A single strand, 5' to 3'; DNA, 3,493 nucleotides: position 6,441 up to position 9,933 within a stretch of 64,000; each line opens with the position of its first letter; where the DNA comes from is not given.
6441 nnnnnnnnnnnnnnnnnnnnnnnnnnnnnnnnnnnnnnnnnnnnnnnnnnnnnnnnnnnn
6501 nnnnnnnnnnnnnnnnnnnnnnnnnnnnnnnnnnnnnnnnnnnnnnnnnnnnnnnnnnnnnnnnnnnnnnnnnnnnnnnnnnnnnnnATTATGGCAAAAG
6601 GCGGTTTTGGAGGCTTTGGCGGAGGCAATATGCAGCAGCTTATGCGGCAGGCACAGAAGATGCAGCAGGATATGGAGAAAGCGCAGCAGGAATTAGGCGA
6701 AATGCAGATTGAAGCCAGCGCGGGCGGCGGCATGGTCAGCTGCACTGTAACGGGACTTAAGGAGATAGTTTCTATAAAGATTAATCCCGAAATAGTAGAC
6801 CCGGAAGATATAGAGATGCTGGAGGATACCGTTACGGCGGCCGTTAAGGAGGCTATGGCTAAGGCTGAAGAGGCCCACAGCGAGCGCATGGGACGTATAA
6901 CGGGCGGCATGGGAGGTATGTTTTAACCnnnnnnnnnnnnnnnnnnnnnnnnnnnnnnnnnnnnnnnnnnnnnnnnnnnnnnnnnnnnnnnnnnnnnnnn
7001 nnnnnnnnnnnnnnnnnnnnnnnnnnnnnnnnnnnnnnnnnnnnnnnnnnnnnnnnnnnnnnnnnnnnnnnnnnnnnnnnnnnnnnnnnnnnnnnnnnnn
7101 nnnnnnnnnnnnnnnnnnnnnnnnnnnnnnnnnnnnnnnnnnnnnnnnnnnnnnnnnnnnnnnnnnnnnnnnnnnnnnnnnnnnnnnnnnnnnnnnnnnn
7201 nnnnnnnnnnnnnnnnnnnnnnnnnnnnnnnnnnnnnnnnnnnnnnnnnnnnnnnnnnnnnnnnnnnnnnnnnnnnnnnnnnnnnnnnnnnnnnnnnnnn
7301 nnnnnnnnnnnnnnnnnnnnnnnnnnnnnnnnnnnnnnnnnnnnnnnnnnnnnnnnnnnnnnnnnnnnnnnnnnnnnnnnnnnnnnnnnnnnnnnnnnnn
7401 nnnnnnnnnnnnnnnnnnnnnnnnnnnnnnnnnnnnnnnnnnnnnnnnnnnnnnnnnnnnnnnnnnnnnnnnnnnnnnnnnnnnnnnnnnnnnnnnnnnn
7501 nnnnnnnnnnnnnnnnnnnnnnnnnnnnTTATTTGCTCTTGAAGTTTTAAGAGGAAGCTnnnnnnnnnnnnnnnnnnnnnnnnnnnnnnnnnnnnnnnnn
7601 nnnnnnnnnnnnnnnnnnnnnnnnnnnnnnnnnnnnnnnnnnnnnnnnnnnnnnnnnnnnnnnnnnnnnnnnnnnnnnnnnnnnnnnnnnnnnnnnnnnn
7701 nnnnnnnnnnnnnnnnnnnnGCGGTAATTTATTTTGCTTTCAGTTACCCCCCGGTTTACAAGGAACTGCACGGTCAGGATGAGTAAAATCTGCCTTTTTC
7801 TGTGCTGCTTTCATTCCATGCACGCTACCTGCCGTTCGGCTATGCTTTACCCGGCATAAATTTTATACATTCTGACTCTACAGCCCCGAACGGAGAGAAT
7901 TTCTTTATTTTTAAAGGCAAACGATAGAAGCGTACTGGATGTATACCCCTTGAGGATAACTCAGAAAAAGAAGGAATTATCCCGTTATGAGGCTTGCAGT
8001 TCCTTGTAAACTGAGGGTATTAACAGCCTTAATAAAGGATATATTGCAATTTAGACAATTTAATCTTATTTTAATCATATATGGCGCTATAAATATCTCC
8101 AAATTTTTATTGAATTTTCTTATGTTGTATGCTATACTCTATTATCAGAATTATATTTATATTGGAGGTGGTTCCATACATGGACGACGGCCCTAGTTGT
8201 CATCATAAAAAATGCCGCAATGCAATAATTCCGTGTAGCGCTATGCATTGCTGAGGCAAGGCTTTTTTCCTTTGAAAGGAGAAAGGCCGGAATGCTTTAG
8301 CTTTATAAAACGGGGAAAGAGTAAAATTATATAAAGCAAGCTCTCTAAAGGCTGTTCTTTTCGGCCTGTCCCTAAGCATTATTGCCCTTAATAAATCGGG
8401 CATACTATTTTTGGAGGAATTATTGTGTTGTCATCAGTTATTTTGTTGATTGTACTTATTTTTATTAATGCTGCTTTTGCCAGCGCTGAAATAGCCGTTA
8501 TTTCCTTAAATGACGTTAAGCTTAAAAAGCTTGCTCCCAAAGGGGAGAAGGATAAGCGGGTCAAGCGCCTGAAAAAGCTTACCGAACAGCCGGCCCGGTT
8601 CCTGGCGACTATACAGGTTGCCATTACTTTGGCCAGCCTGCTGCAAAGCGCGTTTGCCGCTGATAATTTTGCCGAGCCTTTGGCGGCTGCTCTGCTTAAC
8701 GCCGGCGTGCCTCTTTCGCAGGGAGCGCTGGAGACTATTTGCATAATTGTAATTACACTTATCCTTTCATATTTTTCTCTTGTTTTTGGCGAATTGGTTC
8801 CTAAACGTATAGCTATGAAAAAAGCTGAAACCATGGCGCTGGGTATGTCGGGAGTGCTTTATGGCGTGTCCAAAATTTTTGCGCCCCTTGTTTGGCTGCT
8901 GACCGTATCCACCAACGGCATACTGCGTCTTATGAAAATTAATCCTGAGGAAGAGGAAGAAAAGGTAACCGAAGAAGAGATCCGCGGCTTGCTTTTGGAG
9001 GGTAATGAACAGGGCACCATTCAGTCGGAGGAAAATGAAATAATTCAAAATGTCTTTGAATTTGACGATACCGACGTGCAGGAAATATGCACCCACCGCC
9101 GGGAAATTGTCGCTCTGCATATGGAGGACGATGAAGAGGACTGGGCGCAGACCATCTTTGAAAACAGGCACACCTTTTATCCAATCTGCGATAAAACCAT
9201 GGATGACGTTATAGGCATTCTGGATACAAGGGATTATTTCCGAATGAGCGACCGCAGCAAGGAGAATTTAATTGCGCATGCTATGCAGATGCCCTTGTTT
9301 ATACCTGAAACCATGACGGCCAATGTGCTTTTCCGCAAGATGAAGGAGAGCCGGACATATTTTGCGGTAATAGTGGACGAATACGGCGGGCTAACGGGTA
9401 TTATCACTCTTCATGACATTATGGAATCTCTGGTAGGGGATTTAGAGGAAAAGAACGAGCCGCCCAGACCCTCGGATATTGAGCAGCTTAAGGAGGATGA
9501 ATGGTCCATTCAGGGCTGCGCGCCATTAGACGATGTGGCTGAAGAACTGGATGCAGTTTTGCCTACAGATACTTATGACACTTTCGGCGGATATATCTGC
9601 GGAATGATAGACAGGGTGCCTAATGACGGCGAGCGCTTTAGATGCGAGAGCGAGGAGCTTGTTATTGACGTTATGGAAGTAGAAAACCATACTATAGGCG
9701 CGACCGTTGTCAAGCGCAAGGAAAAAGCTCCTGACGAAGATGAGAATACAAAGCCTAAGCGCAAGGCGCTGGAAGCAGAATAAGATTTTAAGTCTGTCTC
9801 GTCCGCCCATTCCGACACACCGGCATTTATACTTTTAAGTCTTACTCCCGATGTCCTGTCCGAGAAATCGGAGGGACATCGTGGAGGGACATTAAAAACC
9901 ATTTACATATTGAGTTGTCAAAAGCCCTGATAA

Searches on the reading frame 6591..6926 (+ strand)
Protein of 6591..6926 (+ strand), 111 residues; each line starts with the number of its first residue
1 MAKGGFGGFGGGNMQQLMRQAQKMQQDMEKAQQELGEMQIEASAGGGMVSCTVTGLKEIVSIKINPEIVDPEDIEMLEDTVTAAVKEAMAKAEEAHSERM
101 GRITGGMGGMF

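Call 27: find_encoding_contigs(protein=window:6591-6926:+, flank=10000, max_places=10)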
Protein window:6591-6926:+ (111 aa): 24 contigs read that carry it; 6 places shown.
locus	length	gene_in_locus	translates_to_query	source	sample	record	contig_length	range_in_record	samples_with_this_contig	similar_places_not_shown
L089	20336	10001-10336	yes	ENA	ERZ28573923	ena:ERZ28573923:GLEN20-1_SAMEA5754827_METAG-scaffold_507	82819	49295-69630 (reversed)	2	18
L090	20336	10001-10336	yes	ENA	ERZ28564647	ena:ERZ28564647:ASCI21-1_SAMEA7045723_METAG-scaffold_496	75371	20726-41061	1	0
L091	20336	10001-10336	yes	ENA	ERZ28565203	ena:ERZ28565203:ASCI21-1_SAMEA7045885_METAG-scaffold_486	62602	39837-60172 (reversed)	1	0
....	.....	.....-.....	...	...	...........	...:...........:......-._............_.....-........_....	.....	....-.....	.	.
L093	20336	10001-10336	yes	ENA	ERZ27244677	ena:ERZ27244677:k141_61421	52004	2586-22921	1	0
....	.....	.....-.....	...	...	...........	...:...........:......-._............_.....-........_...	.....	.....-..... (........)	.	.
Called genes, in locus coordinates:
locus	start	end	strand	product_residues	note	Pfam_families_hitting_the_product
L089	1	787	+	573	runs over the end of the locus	PF01855:POR_N, PF02775:TPP_enzyme_C, PF12797:Fer4_2 (faint), PF12838:Fer4_7 (faint), PF13237:Fer4_10 (weak), PF14697:Fer4_21, PF00037:Fer4, PF12837:Fer4_6 (weak)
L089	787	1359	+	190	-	PF01558:POR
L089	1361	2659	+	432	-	PF00501:AMP-binding, PF04443:LuxE (faint), PF14535:AMP-binding_C_2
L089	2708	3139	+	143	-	PF01842:ACT (weak), PF13291:ACT_4 (faint), PF19571:ACT_8, PF22629:ACT_AHAS_ss (faint)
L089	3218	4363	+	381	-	PF01168:Ala_racemase_N, PF00842:Ala_racemase_C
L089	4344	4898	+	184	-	PF01812:5-FTHF_cyc-lig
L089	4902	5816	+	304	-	-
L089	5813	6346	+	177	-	PF03602:Cons_hypoth95, PF05175:MTS (weak)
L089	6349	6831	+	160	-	PF01467:CTP_transf_like, PF08218:Citrate_ly_lig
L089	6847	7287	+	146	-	-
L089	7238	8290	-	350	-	PF07670:Gate (weak)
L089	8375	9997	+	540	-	PF05496:RuvB_N (faint), PF13177:DNA_pol3_delta2, PF00004:AAA, PF22608:DNAX_ATPase_lid, PF12169:DNA_pol3_gamma3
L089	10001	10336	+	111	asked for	PF02575:YbaB_DNA_bd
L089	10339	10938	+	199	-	PF21176:RecR_HhH, PF02132:RecR_ZnF, PF13662:Toprim_4, PF01751:Toprim, PF21175:RecR_C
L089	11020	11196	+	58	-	-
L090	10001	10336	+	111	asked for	PF02575:YbaB_DNA_bd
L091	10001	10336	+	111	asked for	PF02575:YbaB_DNA_bd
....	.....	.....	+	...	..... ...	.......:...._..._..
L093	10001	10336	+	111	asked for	PF02575:YbaB_DNA_bd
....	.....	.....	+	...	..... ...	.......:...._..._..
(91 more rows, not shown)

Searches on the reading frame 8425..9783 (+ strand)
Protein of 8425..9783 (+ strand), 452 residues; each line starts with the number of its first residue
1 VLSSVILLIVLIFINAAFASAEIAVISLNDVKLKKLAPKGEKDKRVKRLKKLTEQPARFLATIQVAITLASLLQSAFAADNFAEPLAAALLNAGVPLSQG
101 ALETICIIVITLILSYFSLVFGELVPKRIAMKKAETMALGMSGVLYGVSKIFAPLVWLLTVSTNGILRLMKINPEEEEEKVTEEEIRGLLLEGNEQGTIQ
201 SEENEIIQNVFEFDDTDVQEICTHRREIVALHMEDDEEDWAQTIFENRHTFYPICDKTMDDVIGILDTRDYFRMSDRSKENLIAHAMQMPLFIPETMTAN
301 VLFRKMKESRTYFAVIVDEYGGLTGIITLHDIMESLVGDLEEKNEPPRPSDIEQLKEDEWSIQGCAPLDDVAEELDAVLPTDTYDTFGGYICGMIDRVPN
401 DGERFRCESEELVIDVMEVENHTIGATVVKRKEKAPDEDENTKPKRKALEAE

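Call 9: search_protein_families(library=pfam, proteins=[window:8425-9783:+])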
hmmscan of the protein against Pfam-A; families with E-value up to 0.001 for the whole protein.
window:8425-9783:+ (452 aa): 3 families
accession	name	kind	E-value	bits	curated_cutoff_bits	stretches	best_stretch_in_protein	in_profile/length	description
PF01595.25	CNNM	-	1.1e-49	169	28.4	1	6-203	1-181/181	Cyclin M transmembrane N-terminal domain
PF03471.22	CorC_HlyC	-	7.9e-14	51.9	27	1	354-429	2-77/81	Transporter associated domain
PF00571.33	CBS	-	1e-12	48.6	24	1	290-337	9-56/57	CBS domain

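Call 108: find_homologous_proteins(query=window:8428-9783:+, max_evalue=1e-100)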
Query window:8428-9783:+ (451 aa): 7217 proteins with E <= 1e-100 among 8000 candidates; the best 120 are listed.
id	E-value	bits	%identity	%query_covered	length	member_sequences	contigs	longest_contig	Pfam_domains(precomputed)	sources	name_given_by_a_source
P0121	2.3e-291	984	99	100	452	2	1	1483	PF01595.26,PF03471.23,PF00571.34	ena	-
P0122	8.7e-291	982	99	100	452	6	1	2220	PF01595.26,PF03471.23,PF00571.34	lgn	-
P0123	3.8e-286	967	97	100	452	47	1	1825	PF01595.26,PF03471.23,PF00571.34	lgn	-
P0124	1.7e-269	912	92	98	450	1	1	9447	PF01595.26,PF03471.23,PF00571.34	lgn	-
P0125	4.3e-266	901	89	100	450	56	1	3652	PF01595.26,PF03471.23,PF00571.34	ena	-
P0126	3.5e-259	878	87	100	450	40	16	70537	PF01595.26,PF03471.23,PF00571.34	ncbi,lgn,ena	-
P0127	1.1e-248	843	89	100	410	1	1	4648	PF01595.26,PF03471.23,PF00571.34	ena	-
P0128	7.1e-196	669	70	94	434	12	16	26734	PF01595.26,PF03471.23,PF00571.34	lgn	-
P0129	9.2e-196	669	69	94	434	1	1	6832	PF01595.26,PF03471.23,PF00571.34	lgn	-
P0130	1.7e-195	668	69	94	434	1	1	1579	PF01595.26,PF03471.23,PF00571.34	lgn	-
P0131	3.4e-195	667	69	94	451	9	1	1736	PF01595.26,PF03471.23,PF00571.34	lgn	-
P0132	1.6e-193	661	69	94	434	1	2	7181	PF01595.26,PF03471.23,PF00571.34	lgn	-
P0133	5.1e-192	657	67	93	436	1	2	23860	PF01595.26,PF03471.23,PF00571.34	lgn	-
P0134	6.4e-192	656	67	93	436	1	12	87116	PF01595.26,PF03471.23,PF00571.34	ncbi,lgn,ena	-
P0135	8.9e-192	656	67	93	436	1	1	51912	PF01595.26,PF03471.23,PF00571.34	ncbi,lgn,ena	-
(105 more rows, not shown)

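Call 109: find_encoding_contigs(protein=P0126, flank=10000, max_places=3)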
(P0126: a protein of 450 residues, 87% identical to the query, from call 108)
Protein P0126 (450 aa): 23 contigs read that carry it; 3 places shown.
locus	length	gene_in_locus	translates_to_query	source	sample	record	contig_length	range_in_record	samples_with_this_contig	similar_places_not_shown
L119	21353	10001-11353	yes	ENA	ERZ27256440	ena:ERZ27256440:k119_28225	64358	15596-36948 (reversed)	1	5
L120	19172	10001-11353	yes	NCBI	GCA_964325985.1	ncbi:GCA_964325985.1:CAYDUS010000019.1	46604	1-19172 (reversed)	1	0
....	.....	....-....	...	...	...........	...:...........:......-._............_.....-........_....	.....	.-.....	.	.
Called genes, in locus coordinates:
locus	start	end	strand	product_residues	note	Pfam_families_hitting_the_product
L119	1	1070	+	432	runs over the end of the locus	PF00501:AMP-binding, PF14535:AMP-binding_C_2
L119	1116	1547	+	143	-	PF01842:ACT (weak), PF13291:ACT_4 (faint), PF13840:ACT_7 (faint), PF19571:ACT_8, PF22629:ACT_AHAS_ss (faint)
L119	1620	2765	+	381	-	PF01168:Ala_racemase_N, PF00842:Ala_racemase_C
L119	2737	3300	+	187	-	PF01812:5-FTHF_cyc-lig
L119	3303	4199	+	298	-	-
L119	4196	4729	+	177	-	PF03602:Cons_hypoth95, PF05175:MTS (weak), PF09445:Methyltransf_15 (faint), PF13847:Methyltransf_31 (faint)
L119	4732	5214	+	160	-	PF01467:CTP_transf_like, PF08218:Citrate_ly_lig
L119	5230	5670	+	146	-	-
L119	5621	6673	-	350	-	PF07670:Gate (weak)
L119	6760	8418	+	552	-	PF05496:RuvB_N (faint), PF13177:DNA_pol3_delta2, PF00004:AAA, PF07728:AAA_5 (faint), PF22608:DNAX_ATPase_lid, PF12169:DNA_pol3_gamma3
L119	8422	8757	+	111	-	PF02575:YbaB_DNA_bd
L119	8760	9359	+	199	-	PF21176:RecR_HhH, PF02132:RecR_ZnF, PF13662:Toprim_4, PF01751:Toprim, PF21175:RecR_C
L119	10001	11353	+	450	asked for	PF01595:CNNM, PF00571:CBS, PF03471:CorC_HlyC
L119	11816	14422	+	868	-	PF00403:HMA, PF00122:E1-E2_ATPase, PF00702:Hydrolase, PF08282:Hydrolase_3 (faint), PF00403:HMA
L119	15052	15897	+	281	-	PF02899:Phage_int_SAM_1, PF13495:Phage_int_SAM_4 (weak), PF00589:Phage_integrase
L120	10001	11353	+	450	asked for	PF01595:CNNM, PF00571:CBS, PF03471:CorC_HlyC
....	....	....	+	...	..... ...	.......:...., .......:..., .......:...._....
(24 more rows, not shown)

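Call 110: find_encoding_contigs(protein=P0124, flank=10000, max_places=2)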
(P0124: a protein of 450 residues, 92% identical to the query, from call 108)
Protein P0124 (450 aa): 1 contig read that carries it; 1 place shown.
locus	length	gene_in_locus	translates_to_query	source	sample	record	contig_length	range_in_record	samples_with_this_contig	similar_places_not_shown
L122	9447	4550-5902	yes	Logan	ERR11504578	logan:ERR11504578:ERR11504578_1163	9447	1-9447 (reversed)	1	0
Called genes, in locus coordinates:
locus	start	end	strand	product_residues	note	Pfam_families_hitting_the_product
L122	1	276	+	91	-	?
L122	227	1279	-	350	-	PF07670:Gate (weak)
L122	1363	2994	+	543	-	PF05496:RuvB_N (faint), PF13177:DNA_pol3_delta2, PF00004:AAA, PF22608:DNAX_ATPase_lid, PF12169:DNA_pol3_gamma3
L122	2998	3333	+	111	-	PF02575:YbaB_DNA_bd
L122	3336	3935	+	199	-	PF21176:RecR_HhH, PF02132:RecR_ZnF, PF13662:Toprim_4, PF01751:Toprim, PF21175:RecR_C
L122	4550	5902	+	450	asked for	PF01595:CNNM, PF00571:CBS, PF03471:CorC_HlyC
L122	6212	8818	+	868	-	PF00403:HMA, PF00122:E1-E2_ATPase, PF00702:Hydrolase, PF00403:HMA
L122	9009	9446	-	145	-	?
